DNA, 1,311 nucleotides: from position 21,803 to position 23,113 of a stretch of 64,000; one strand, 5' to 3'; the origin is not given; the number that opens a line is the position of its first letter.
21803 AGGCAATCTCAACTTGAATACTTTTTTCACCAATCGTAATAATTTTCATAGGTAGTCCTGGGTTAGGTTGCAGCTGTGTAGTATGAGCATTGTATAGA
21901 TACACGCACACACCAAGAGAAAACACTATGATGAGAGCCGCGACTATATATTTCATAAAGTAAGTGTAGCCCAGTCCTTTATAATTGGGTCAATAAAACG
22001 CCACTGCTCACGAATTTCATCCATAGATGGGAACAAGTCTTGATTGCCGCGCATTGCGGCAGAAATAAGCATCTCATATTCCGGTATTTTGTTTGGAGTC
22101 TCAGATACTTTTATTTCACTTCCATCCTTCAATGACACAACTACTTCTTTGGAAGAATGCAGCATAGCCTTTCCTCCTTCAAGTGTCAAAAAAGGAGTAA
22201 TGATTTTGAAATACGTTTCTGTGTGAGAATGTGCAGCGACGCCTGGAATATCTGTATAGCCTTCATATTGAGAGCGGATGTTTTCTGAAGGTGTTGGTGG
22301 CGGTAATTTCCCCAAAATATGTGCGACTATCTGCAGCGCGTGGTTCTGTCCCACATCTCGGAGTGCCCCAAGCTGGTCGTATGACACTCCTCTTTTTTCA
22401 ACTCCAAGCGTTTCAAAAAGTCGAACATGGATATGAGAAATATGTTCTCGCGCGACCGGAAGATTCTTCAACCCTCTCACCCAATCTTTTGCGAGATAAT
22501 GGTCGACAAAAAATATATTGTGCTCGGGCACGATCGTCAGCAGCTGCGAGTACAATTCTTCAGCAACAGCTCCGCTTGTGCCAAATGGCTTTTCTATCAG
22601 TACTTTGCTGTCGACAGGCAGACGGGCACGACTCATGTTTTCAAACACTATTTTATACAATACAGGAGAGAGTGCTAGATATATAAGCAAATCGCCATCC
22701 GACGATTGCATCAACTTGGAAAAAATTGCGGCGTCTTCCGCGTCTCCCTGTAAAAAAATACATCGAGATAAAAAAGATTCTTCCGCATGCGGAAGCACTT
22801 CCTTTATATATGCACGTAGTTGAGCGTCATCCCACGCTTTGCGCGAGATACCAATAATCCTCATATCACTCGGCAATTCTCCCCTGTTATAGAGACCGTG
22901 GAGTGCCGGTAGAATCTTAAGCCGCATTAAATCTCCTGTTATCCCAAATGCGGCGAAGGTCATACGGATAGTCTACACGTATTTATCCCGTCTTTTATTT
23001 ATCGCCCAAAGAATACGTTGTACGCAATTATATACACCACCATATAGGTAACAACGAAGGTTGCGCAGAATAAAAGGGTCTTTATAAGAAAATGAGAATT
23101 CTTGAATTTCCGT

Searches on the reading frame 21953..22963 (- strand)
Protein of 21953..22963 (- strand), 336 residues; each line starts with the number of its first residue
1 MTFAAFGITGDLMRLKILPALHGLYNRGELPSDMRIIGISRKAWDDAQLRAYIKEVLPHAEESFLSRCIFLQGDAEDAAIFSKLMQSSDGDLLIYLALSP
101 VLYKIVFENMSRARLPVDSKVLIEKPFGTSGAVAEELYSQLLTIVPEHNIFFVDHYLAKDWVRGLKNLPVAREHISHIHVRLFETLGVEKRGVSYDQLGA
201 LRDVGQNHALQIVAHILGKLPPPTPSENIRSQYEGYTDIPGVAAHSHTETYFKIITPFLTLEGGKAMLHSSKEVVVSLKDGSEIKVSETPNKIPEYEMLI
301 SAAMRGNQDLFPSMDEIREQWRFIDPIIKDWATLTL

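Call 90: search_protein_families(library=pfam, proteins=[window:21953-22963:-], max_evalue=0.0001)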
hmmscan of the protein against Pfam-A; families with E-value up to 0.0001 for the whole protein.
window:21953-22963:- (336 aa): 2 families
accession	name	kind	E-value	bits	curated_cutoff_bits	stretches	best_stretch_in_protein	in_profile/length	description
PF00479.28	G6PD_N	-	4.8e-34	119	22.1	1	6-162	3-181/183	Glucose-6-phosphate dehydrogenase, NAD binding domain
PF02781.21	G6PD_C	-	1.3e-25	90.5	27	2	172-231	16-75/296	Glucose-6-phosphate dehydrogenase, C-terminal domain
